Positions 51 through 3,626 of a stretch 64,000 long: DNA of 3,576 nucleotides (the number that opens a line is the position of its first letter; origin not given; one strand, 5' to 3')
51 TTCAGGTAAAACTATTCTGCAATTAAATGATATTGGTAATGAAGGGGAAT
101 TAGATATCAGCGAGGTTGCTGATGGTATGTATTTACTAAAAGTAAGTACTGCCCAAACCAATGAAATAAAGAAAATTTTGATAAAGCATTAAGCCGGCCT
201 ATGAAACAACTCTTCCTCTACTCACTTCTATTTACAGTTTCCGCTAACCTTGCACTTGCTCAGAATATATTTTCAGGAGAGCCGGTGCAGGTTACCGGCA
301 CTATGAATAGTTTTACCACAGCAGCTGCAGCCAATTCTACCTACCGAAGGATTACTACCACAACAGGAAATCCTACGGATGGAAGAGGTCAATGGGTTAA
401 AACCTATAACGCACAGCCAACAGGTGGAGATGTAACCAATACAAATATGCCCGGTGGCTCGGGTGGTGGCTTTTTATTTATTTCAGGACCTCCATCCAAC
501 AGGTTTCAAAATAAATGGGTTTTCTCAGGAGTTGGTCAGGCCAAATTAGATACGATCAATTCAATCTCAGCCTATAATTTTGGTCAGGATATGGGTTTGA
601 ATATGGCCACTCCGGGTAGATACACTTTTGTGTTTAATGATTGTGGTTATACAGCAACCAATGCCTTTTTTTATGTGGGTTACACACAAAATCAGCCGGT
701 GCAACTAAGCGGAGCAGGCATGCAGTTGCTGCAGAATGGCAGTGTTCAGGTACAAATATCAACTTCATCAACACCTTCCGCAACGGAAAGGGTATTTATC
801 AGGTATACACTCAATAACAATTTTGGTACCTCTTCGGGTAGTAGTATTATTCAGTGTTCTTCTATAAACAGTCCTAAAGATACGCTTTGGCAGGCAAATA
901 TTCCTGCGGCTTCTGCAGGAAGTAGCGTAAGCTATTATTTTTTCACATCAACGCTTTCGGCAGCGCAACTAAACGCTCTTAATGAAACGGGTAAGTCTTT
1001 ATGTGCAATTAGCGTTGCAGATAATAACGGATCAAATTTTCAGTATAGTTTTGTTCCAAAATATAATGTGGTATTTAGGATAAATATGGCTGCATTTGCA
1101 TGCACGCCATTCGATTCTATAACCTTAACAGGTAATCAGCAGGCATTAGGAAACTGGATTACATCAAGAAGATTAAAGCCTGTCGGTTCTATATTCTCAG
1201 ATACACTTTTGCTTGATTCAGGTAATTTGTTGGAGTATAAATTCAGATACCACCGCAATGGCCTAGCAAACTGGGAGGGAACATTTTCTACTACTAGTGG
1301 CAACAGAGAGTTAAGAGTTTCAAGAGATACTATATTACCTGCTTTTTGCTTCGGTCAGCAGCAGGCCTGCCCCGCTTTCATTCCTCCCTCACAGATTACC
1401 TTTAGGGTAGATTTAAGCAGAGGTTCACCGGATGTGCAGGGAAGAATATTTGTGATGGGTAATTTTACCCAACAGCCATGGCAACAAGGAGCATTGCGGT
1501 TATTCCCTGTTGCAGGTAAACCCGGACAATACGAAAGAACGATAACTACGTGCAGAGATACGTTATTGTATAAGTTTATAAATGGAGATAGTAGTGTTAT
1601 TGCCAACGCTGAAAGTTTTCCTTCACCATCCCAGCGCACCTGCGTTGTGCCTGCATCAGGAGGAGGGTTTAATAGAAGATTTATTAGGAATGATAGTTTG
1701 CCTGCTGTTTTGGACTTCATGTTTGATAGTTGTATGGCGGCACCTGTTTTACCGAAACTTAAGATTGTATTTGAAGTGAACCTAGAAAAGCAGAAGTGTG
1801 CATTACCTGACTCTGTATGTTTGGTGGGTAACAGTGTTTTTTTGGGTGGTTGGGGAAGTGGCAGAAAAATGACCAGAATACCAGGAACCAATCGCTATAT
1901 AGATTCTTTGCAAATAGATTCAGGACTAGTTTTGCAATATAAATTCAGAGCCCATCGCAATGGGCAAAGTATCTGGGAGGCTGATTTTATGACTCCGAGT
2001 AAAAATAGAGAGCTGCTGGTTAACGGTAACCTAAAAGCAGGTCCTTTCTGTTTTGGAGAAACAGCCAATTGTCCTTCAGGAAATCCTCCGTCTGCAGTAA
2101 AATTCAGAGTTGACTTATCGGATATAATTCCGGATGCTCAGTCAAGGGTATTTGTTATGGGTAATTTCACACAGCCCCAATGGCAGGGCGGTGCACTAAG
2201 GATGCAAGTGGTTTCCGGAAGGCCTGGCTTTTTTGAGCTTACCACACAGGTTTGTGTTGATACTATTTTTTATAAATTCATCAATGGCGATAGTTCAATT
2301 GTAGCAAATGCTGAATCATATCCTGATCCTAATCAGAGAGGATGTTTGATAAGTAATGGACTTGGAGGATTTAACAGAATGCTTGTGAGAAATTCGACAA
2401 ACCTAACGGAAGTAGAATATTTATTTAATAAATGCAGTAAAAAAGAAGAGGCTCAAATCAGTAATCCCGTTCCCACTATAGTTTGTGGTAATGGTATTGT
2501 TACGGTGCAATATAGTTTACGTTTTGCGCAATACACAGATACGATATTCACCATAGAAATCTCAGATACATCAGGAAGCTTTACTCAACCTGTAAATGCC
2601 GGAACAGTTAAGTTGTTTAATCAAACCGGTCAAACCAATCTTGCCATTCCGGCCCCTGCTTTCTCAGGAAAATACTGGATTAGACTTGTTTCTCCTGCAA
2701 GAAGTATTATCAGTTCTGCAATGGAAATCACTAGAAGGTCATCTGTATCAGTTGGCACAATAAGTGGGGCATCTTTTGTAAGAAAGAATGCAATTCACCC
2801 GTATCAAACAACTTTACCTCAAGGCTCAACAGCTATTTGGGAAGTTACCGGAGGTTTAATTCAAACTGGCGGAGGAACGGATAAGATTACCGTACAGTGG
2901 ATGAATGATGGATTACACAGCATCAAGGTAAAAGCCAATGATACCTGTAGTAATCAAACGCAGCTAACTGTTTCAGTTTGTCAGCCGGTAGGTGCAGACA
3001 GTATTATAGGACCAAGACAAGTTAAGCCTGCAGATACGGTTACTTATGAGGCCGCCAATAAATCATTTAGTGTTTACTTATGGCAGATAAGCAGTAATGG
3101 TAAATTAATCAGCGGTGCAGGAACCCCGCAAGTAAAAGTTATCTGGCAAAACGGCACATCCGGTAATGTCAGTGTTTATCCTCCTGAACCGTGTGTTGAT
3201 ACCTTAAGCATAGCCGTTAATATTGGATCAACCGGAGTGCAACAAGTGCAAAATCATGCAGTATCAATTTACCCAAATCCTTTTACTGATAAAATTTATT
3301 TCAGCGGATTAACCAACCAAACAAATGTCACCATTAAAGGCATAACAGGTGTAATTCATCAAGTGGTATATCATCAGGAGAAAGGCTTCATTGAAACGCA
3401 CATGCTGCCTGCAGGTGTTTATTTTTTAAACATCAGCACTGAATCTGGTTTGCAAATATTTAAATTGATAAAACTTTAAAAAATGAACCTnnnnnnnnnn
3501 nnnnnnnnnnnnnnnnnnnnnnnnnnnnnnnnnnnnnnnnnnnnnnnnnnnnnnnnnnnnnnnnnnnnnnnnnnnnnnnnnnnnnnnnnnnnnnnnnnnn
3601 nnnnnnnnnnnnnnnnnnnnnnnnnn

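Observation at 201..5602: Tandem paralogous T9SS cargo genes sharing a novel N-terminal domain plus CBM20-like modules; a third T9SS gene ends just upstream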

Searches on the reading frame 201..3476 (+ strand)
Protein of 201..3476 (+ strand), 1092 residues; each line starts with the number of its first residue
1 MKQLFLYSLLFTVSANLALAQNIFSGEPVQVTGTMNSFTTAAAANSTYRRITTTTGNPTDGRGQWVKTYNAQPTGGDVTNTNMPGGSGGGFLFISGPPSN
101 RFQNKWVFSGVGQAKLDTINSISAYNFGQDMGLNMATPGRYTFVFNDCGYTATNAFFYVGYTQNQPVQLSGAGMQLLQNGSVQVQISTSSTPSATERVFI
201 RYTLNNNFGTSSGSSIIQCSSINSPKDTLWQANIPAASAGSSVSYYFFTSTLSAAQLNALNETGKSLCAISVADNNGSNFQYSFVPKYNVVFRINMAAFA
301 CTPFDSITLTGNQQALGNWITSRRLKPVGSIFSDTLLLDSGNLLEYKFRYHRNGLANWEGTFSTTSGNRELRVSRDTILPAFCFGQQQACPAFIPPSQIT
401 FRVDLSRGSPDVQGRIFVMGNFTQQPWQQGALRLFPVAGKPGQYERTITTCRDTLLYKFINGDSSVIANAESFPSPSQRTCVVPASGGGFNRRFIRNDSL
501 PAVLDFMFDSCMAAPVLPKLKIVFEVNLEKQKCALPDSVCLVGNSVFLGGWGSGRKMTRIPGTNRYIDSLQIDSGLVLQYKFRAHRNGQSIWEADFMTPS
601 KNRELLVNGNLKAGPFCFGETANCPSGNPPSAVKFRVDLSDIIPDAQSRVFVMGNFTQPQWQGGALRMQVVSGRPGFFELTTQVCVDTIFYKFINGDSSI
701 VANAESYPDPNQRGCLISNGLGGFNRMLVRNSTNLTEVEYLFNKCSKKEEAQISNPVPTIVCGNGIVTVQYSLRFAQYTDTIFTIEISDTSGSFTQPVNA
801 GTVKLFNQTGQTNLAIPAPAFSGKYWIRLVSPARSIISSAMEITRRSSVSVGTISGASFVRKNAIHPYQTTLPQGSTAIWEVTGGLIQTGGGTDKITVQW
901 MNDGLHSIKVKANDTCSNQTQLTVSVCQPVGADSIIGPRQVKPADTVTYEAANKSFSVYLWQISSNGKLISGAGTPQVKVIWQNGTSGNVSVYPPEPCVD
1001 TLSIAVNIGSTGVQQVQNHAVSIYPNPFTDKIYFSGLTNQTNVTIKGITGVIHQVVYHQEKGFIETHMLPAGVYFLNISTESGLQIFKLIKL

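Call 3: search_protein_families(library=pfam, proteins=[window:201-3476:+], max_evalue=1)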
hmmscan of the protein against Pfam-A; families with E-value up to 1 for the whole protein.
window:201-3476:+ (1092 aa): 4 families
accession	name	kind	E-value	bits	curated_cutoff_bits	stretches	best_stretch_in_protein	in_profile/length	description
PF19408.5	PKD_6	-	1.8e-10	41.5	25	2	932-1001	5-75/82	PKD-like domain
PF00686.25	CBM_20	-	1.1e-09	38.4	23.3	2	290-360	4-79/97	Starch binding domain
PF18962.6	Por_Secre_tail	-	1.7e-08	35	27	1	1023-1090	1-74/75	Secretion system C-terminal sorting domain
PF22184.2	CBM_56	-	0.00024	21.7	27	1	178-247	5-64/75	Carbohydrate binding module family 56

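Call 4: search_protein_families(library=ncbifam, proteins=[window:201-3476:+], max_evalue=1)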
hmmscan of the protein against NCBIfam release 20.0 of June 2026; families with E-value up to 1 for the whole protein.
window:201-3476:+ (1092 aa): 3 families
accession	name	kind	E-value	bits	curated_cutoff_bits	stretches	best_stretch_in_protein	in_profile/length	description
TIGR04183.1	Por_Secre_tail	domain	1.7e-10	40.7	23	1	1023-1091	1-71/72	T9SS type A sorting domain-containing protein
NF038113.1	T9SSA_dep_M36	equivalog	5.5e-05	21.5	885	1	1009-1090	781-867/869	T9SS-dependent M36 family metallopeptidase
NF033707.1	T9SS_sortase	equivalog_domain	0.091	10.3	420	0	892-926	952-986/1095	type IX secretion system sortase PorU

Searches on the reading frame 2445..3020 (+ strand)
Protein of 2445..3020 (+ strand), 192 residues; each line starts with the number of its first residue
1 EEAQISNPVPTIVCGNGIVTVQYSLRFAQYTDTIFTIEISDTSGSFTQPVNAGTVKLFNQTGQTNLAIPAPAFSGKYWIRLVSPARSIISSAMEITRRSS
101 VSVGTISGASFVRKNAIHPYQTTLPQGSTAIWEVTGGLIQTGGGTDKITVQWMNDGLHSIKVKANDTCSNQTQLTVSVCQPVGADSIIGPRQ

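Call 20: search_protein_families(library=pfam, proteins=[window:2445-3020:+], max_evalue=10)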
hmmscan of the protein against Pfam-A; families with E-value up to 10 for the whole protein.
seq(192 aa): 2 families
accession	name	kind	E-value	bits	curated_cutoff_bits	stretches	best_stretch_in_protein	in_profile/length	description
PF19408.5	PKD_6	-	9.1e-06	26.4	25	1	103-178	5-82/82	PKD-like domain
PF00801.26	PKD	-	0.076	13.5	23.5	1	128-177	30-79/80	PKD domain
